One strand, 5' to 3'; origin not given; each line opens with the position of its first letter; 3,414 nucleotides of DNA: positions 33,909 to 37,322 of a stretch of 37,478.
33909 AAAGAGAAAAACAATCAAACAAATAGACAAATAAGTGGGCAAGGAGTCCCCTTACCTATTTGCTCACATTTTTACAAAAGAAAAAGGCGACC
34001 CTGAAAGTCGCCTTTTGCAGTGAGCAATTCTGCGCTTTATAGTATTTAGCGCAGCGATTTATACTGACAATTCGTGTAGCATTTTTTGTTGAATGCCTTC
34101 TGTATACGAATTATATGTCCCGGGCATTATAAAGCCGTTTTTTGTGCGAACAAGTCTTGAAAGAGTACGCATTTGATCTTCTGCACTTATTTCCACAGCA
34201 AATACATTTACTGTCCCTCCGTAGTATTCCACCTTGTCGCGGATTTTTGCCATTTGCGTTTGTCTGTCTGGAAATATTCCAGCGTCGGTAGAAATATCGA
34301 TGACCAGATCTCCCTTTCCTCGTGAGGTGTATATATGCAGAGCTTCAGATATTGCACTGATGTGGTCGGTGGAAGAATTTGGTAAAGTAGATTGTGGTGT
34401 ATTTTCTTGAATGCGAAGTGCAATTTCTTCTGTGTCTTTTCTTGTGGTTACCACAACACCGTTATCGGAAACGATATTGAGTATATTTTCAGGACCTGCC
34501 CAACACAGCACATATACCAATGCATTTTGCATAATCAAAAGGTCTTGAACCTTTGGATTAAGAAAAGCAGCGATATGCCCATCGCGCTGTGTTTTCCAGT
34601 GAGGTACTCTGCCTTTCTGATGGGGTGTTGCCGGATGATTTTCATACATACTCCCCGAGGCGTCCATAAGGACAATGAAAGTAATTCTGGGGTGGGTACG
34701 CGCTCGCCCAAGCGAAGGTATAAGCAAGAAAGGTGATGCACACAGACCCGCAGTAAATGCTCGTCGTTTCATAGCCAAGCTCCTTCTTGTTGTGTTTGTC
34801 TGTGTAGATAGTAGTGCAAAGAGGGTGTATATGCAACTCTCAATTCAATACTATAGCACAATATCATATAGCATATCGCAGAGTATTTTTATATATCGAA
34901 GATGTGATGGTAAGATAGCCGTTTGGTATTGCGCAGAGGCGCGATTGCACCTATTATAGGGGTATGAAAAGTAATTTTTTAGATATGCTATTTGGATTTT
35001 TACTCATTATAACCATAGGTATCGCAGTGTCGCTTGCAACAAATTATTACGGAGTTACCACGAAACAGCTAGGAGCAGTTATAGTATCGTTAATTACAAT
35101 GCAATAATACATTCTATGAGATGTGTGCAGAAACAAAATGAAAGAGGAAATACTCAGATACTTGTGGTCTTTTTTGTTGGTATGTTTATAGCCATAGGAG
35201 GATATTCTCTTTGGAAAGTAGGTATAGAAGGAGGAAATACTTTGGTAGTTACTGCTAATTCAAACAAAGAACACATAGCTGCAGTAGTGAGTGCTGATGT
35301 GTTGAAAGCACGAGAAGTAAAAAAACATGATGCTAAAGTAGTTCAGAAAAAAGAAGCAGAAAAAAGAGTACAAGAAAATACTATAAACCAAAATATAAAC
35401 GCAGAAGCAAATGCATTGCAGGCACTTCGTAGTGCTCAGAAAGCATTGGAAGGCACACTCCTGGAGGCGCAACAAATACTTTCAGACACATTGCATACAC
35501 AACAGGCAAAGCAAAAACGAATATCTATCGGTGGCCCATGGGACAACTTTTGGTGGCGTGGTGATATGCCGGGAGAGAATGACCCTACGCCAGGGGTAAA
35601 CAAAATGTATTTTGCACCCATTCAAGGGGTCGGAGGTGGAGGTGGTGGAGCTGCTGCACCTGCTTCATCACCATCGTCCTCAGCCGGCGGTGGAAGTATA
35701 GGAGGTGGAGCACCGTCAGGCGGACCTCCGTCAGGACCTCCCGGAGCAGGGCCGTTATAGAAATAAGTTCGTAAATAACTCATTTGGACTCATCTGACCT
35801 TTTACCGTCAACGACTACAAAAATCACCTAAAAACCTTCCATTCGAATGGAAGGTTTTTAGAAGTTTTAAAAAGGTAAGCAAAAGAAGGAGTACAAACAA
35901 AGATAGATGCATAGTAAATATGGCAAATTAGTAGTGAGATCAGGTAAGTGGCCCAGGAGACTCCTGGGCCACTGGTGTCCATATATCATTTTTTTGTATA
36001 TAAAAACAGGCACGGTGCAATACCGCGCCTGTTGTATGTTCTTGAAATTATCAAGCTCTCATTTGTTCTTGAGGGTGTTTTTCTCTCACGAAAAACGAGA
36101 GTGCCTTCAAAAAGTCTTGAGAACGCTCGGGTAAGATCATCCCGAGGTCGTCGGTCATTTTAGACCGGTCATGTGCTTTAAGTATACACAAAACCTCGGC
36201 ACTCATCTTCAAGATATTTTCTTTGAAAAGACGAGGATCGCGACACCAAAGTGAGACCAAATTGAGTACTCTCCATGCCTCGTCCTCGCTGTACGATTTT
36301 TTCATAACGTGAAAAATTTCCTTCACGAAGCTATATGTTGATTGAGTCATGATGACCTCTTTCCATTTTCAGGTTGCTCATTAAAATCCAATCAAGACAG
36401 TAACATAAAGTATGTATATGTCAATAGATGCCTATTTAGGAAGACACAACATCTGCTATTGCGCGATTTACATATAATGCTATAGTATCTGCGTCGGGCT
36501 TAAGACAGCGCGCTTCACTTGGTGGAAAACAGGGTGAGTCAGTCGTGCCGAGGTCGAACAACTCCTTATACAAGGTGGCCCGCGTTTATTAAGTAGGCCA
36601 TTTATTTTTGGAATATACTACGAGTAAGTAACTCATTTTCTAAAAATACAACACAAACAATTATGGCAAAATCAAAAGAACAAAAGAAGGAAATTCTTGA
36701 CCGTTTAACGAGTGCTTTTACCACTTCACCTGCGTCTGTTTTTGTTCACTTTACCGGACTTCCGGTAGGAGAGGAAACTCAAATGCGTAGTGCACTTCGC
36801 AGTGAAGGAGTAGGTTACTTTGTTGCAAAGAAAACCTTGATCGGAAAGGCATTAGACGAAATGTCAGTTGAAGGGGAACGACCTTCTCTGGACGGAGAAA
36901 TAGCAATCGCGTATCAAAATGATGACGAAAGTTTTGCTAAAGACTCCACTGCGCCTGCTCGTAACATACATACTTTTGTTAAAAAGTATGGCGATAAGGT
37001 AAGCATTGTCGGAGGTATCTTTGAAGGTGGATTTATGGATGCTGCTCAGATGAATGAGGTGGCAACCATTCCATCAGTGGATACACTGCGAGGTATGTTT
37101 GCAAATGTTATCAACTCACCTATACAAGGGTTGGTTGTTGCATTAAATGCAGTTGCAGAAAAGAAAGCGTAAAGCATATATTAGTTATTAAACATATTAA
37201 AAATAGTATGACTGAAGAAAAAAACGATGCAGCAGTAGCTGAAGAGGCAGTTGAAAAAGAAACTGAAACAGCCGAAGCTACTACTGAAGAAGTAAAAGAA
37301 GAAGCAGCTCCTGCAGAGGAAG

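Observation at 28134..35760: Locus-level hypothesis: a regulated cell-surface or host-interaction island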

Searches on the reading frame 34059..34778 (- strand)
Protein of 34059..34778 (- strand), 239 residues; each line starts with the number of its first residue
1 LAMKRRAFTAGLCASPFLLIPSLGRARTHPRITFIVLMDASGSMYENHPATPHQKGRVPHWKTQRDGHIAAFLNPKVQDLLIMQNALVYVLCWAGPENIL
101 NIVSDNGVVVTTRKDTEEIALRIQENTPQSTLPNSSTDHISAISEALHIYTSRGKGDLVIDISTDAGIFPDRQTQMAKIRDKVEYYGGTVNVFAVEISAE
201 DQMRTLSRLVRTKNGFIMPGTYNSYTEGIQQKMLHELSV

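Call 4: search_protein_families(library=pfam, proteins=[window:34059-34778:-], max_evalue=0.01)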
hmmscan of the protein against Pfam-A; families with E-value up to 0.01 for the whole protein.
window:34059-34778:- (239 aa): 1 family
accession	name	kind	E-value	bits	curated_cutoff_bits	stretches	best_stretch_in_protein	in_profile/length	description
PF06707.17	DUF1194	-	3.8e-12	46.3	27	1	62-238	22-203/206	Protein of unknown function (DUF1194)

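Call 5: search_protein_families(library=ncbifam, proteins=[window:34059-34778:-], max_evalue=0.01)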
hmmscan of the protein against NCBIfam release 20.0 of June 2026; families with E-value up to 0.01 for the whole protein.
window:34059-34778:- (239 aa): 0 families

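Call 64: find_homologous_proteins(query=window:34059-34778:-)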
Query window:34059-34778:- (239 aa): 3 proteins with E <= 0.001 among 149 candidates.
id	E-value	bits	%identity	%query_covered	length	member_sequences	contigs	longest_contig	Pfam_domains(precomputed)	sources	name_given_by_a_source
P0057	1.1e-154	530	100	99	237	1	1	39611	PF06707.18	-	-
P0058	4.2e-28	116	37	85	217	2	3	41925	PF06707.18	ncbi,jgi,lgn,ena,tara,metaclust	tara:strand:- start:590 stop:1243 length:654 start_codon:yes stop_codon:yes gene_type:complete|metac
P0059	4.4e-18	84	33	91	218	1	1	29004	PF06707.18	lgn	-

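Call 65: find_encoding_contigs(protein=P0058, flank=8000, max_places=3)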
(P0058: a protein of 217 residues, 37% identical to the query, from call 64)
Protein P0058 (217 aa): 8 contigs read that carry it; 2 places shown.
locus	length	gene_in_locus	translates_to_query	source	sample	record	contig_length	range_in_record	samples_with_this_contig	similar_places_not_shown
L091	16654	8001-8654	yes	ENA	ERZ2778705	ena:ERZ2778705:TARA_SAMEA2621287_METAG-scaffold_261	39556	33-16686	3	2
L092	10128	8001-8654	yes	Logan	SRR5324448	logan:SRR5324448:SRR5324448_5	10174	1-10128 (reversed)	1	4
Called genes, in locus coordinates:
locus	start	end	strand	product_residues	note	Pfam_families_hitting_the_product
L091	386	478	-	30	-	-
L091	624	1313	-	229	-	PF05552:MS_channel_1st_1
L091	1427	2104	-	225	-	-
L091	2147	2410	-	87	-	PF12441:CopG_antitoxin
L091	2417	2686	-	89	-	PF04365:BrnT_toxin (weak)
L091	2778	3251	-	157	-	PF16320:Ribosomal_L12_N, PF00542:Ribosomal_L12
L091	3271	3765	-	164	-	PF00466:Ribosomal_L10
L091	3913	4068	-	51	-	-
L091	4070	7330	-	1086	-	PF17936:Big_6 (weak), PF19077:Big_13 (weak)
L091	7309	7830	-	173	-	-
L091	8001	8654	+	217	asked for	PF06707:DUF1194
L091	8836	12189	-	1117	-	PF01471:PG_binding_1 (faint)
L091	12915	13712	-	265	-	-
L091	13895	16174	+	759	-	PF17854:FtsK_alpha, PF01580:FtsK_SpoIIIE, PF09397:FtsK_gamma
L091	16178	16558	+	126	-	-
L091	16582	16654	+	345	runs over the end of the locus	PF00154:RecA_N, PF06745:ATPase (weak), PF08423:Rad51, PF21096:RecA_C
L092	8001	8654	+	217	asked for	PF06707:DUF1194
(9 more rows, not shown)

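Call 96: search_protein_families(library=phrogs, proteins=[window:34059-34778:-], max_evalue=0.01)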
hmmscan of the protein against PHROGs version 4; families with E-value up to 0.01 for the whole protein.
window:34059-34778:- (239 aa): 0 families

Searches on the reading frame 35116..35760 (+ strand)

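Call 4: search_protein_families(library=pfam, proteins=[window:35116-35760:+], max_evalue=0.01)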
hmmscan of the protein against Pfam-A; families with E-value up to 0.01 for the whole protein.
window:35116-35760:+ (214 aa): 0 families

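Call 5: search_protein_families(library=ncbifam, proteins=[window:35116-35760:+], max_evalue=0.01)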
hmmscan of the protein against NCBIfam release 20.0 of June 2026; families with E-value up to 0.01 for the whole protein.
window:35116-35760:+ (214 aa): 2 families
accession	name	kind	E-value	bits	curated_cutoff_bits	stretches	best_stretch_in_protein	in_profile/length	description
NF041305.1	SecF_Halo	equivalog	0.0021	17.5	420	1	17-105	31-120/289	protein translocase subunit SecF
NF008676.0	PRK11689.1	equivalog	0.0074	15.4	194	1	13-60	215-262/297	aromatic amino acid DMT transporter YddG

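Call 95: search_protein_families(library=pfam, proteins=[window:35116-35760:+], max_evalue=5)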
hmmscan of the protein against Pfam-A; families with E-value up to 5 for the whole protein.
window:35116-35760:+ (214 aa): 3 families
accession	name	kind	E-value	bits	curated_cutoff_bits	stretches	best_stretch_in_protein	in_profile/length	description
PF11698.14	V-ATPase_H_C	-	0.11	13.1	27.2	1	47-105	52-110/117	V-ATPase subunit H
PF12698.13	ABC2_membrane_3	-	0.29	10.6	31.6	1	15-128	4-122/347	ABC-2 family transporter protein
PF09298.16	FAA_hydrolase_N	-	0.46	11.1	25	1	45-129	9-97/105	Fumarylacetoacetase N-terminal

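Call 96: search_protein_families(library=phrogs, proteins=[window:35116-35760:+], max_evalue=0.01)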
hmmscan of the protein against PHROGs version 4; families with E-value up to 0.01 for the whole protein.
window:35116-35760:+ (214 aa): 0 families

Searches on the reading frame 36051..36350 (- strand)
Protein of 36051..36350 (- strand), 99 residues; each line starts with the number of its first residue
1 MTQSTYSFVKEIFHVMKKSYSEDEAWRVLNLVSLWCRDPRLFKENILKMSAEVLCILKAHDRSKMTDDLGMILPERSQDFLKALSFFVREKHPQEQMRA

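Call 4: search_protein_families(library=pfam, proteins=[window:36051-36350:-], max_evalue=0.01)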
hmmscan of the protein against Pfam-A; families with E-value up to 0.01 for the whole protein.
window:36051-36350:- (99 aa): 0 families

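Call 5: search_protein_families(library=ncbifam, proteins=[window:36051-36350:-], max_evalue=0.01)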
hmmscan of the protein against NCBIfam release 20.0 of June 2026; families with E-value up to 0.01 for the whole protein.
window:36051-36350:- (99 aa): 0 families

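Call 95: search_protein_families(library=pfam, proteins=[window:36051-36350:-], max_evalue=5)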
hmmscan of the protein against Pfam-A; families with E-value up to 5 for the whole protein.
window:36051-36350:- (99 aa): 1 family
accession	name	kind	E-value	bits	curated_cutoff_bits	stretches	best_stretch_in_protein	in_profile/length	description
PF24967.1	NTS_TR130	-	0.063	13.2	25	1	11-67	73-131/233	TR130 NTS domain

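Call 96: search_protein_families(library=phrogs, proteins=[window:36051-36350:-], max_evalue=0.01)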
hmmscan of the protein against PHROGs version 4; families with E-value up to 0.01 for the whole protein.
window:36051-36350:- (99 aa): 0 families

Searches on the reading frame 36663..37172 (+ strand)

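Call 4: search_protein_families(library=pfam, proteins=[window:36663-37172:+], max_evalue=0.01)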
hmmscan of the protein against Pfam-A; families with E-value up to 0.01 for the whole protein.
window:36663-37172:+ (169 aa): 1 family
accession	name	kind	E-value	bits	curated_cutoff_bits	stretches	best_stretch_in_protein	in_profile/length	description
PF00466.25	Ribosomal_L10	-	1.9e-16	60.4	22.8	1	4-89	2-88/100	Ribosomal protein L10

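Call 5: search_protein_families(library=ncbifam, proteins=[window:36663-37172:+], max_evalue=0.01)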
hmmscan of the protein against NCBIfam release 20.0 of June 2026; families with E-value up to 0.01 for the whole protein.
window:36663-37172:+ (169 aa): 4 families
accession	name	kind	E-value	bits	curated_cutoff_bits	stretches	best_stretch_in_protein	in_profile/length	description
NF000955.1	PRK00099.1-1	equivalog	3.3e-35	121.4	85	1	6-167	1-155/168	50S ribosomal protein L10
NF003099.0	PRK04019.2-2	equivalog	0.00011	21.4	341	1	4-71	11-77/293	50S ribosomal protein L10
NF003100.0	PRK04019.2-3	equivalog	0.0015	18.2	585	1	1-70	1-69/314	50S ribosomal protein L10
NF003095.0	PRK04019.1-1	equivalog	0.0043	16.1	381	1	5-73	14-81/339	50S ribosomal protein L10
